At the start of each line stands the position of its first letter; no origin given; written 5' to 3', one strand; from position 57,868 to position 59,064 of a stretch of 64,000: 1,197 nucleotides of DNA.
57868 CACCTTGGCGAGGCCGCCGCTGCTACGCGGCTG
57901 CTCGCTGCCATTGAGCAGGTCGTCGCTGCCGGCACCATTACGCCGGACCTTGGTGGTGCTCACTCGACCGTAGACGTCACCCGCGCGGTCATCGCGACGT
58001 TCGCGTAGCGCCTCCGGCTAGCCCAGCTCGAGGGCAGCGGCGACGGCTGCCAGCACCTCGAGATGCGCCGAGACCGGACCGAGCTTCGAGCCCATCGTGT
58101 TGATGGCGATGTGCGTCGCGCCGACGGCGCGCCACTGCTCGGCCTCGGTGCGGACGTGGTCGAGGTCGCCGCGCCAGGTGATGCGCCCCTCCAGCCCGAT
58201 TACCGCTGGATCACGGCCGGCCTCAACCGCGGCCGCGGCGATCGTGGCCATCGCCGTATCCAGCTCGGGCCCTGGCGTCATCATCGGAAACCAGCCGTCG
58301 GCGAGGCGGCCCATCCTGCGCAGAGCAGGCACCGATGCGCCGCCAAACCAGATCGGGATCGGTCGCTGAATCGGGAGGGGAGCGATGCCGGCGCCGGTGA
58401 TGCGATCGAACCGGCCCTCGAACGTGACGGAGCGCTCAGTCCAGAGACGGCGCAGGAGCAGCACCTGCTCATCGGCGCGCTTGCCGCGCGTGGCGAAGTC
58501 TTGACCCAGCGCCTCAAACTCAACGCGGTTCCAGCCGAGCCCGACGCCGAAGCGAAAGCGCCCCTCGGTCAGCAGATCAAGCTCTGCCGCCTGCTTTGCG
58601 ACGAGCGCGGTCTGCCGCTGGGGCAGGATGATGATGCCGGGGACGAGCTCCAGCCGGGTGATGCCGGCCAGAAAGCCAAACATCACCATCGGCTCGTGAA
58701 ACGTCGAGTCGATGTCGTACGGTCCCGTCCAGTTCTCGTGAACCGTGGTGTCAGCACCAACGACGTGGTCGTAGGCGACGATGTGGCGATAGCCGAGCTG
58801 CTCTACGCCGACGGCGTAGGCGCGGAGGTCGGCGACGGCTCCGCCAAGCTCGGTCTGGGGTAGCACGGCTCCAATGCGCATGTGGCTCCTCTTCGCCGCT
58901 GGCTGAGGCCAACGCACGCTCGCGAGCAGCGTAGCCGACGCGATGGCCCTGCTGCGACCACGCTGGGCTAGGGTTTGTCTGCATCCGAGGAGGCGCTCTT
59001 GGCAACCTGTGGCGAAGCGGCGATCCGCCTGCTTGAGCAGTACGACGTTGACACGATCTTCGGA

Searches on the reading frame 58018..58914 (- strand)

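Call 10: search_protein_families(library=pfam, proteins=[window:58018-58914:-], max_evalue=0.001)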
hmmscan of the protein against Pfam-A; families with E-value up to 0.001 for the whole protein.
window:58018-58914:- (298 aa): 1 family
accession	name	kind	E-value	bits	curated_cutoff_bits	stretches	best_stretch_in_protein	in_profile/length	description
PF00296.26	Bac_luciferase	-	3e-46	158.7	27.9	1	22-262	16-245/314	Luciferase-like monooxygenase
